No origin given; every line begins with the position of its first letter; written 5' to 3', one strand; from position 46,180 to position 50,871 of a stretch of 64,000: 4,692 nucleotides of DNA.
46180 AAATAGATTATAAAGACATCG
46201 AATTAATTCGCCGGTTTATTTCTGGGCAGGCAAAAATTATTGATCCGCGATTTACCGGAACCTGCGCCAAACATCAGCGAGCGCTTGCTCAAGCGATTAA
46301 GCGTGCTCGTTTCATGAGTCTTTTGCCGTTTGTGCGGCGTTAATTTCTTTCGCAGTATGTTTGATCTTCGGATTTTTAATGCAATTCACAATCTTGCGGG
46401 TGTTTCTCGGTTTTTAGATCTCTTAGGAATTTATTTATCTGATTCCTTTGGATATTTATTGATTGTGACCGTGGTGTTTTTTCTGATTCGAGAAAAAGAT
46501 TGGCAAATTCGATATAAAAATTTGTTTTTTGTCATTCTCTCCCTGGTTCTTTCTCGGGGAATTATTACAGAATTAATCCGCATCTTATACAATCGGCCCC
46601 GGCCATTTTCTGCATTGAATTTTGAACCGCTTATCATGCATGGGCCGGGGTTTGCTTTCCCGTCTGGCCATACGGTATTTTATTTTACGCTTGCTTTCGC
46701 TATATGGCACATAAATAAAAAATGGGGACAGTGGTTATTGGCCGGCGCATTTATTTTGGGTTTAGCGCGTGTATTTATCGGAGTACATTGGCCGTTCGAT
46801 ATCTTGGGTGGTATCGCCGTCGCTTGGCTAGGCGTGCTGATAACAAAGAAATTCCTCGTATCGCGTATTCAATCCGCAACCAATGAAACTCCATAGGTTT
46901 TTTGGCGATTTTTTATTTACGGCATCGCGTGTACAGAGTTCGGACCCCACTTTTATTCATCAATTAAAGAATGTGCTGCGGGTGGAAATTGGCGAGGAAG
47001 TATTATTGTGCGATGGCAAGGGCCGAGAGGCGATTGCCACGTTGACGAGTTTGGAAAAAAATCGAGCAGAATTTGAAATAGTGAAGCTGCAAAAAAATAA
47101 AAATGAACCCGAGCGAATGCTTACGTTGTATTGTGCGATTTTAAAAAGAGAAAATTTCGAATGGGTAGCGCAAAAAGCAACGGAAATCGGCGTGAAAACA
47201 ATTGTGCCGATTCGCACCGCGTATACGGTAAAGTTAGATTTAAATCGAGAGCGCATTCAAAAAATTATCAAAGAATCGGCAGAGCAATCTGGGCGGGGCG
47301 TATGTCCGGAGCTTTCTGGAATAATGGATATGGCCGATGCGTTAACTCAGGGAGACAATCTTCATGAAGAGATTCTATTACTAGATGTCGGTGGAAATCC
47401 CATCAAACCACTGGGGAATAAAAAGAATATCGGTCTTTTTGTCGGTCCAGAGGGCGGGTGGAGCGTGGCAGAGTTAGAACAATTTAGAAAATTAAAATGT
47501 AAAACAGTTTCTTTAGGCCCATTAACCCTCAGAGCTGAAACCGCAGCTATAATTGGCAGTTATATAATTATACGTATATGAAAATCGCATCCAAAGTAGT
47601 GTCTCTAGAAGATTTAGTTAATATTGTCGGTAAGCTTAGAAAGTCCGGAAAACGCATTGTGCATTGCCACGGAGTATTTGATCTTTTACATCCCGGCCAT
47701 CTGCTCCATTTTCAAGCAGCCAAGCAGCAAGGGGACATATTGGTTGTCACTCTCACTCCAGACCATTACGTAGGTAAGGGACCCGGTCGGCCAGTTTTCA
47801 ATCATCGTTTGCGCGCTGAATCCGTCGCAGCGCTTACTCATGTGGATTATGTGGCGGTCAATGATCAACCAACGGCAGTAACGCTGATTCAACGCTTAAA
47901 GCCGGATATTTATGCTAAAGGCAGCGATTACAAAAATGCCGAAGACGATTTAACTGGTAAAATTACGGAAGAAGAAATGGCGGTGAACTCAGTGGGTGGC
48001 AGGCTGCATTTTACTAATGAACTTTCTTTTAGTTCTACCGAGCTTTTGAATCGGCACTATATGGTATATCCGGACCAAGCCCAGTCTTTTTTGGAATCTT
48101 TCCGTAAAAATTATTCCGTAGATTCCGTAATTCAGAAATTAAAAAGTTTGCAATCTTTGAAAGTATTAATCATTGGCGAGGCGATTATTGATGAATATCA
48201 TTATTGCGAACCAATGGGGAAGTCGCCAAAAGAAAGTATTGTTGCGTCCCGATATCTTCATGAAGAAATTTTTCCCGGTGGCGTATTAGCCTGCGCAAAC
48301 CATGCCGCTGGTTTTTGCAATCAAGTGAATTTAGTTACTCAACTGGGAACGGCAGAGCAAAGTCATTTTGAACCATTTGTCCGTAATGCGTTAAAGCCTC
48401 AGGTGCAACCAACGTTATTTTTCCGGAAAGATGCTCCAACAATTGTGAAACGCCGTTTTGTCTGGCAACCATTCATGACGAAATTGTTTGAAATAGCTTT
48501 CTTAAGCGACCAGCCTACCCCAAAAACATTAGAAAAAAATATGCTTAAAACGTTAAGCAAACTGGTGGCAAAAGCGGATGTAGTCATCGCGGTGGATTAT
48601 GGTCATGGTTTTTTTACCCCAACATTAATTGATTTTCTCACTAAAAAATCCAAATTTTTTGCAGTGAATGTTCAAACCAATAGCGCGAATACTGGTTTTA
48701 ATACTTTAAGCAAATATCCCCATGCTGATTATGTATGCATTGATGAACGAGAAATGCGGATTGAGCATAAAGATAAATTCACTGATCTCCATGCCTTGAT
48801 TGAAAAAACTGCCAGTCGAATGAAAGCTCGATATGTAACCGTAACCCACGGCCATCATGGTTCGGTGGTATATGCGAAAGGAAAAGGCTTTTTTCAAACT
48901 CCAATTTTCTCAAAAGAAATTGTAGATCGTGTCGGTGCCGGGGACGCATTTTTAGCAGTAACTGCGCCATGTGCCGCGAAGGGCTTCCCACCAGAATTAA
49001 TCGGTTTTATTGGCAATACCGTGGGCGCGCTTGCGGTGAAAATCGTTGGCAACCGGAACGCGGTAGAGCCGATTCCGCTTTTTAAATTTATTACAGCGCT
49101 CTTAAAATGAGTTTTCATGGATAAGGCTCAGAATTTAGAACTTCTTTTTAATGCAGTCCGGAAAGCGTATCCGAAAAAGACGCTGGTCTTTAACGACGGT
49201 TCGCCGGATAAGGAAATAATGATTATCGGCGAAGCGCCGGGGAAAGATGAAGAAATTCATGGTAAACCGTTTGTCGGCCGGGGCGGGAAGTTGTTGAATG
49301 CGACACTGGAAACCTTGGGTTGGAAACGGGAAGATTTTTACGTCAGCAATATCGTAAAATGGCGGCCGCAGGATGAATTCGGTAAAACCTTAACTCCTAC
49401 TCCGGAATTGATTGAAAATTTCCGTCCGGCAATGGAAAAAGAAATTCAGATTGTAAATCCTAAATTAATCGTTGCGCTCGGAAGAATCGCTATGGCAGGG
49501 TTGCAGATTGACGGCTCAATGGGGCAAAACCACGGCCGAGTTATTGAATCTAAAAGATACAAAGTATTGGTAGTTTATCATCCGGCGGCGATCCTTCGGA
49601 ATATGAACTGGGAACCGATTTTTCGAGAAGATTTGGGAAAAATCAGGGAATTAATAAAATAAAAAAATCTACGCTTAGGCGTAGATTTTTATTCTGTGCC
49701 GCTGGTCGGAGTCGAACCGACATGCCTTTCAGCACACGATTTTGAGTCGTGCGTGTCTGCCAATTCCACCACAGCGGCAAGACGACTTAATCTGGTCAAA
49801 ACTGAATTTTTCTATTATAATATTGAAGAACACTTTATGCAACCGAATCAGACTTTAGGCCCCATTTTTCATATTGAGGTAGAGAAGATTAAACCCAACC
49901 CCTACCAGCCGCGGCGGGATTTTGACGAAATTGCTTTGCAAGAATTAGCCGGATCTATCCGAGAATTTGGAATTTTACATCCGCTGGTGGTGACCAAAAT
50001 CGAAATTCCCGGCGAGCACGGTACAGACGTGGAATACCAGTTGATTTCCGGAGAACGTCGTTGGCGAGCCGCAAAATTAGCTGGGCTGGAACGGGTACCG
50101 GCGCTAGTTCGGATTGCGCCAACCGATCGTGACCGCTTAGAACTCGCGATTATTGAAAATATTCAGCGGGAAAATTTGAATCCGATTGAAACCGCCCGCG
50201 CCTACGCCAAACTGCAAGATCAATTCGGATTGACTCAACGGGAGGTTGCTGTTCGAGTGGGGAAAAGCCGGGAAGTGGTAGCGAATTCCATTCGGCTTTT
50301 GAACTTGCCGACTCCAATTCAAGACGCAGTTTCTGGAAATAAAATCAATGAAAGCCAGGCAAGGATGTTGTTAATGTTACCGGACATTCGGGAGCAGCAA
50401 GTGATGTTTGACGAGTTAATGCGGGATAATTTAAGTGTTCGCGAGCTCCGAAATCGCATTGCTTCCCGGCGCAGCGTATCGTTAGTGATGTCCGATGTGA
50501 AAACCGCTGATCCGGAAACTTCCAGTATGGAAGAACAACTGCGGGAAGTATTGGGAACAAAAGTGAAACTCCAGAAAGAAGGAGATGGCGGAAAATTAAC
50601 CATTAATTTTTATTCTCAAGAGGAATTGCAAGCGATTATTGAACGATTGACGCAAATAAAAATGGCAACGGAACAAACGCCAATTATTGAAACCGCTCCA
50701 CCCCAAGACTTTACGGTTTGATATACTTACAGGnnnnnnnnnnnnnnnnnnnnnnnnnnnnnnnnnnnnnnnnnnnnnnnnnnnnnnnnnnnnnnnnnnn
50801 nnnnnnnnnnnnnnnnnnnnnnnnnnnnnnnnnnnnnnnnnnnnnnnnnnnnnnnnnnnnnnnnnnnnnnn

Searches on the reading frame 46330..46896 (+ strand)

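Call 80: search_protein_families(library=pfam, proteins=[window:46330-46896:+], max_evalue=0.0001)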
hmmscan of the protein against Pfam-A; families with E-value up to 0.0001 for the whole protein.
window:46330-46896:+ (188 aa): 2 families
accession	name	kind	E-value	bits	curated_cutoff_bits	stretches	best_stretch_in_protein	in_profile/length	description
PF01569.27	PAP2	-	1.5e-20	73.7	27.2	1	69-175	5-124/130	PAP2 superfamily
PF14378.12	PAP2_3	-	1.4e-06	28.7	27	1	103-170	120-189/190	PAP2 superfamily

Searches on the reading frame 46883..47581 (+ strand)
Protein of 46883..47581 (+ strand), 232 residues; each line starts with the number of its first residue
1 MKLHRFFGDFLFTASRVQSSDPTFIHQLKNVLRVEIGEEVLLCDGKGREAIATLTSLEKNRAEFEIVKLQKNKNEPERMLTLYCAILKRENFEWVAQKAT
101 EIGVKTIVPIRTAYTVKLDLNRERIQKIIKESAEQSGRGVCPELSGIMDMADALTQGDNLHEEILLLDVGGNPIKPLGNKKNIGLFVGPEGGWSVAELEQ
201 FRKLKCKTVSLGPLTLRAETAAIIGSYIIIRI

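Call 80: search_protein_families(library=pfam, proteins=[window:46883-47581:+], max_evalue=0.0001)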
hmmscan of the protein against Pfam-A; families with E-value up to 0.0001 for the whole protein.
window:46883-47581:+ (232 aa): 2 families
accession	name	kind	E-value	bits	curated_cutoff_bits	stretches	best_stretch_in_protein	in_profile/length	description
PF04452.19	Methyltrans_RNA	-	3.2e-38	131.3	23.9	1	78-224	5-159/165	RNA methyltransferase domain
PF20260.4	PUA_4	-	1.6e-09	38.1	23.9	1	28-66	9-47/48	RNA methyltransferase PUA domain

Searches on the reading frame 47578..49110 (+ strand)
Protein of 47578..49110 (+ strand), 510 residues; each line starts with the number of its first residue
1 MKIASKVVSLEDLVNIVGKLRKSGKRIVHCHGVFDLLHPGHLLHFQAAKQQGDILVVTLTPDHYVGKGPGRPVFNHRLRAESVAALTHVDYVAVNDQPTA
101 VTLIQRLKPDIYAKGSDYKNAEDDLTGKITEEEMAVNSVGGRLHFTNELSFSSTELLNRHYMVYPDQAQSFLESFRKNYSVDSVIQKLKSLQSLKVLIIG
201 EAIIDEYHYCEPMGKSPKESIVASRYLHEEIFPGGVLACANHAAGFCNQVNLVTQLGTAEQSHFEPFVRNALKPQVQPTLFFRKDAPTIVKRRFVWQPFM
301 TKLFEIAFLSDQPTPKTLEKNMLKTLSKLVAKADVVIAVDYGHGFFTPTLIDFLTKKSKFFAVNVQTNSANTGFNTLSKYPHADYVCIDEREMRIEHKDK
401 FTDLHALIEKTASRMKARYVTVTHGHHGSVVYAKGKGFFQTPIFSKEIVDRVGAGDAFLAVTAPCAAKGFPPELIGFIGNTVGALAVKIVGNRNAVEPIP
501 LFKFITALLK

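Call 80: search_protein_families(library=pfam, proteins=[window:47578-49110:+], max_evalue=0.0001)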
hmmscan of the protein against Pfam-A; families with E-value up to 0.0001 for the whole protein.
window:47578-49110:+ (510 aa): 2 families
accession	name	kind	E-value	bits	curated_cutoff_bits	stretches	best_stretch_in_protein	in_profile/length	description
PF00294.29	PfkB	-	4.3e-16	59.5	25.8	1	356-495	156-298/302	pfkB family carbohydrate kinase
PF01467.32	CTP_transf_like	-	5e-13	49.8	21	1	31-155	3-129/133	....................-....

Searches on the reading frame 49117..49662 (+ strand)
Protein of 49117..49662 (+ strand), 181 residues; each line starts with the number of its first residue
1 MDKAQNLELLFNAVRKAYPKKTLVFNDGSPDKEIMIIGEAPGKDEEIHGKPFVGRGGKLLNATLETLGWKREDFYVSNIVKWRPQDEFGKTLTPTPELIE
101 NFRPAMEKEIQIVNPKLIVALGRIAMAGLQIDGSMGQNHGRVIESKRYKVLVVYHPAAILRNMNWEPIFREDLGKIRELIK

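Call 80: search_protein_families(library=pfam, proteins=[window:49117-49662:+], max_evalue=0.0001)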
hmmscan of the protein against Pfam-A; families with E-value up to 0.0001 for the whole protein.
window:49117-49662:+ (181 aa): 1 family
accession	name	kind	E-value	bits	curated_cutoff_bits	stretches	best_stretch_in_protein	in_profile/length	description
PF03167.25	UDG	-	8.1e-32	110.7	24.3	1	25-163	1-125/141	Uracil DNA glycosylase superfamily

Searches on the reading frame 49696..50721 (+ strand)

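Call 80: search_protein_families(library=pfam, proteins=[window:49696-50721:+], max_evalue=0.0001)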
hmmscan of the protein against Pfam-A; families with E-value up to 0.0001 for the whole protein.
window:49696-50721:+ (341 aa): 3 families
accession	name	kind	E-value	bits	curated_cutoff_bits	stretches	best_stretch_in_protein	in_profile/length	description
PF17762.8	HTH_ParB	-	1.9e-32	111.9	22.6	1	159-257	1-99/102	ParB HTH domain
PF02195.25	ParB_N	-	6.8e-30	103.4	26.3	1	59-157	5-95/95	ParB N-terminal domain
PF23552.2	ParB_C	-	5.8e-13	48.5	23.8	1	272-318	2-49/50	ParB dimerisation domain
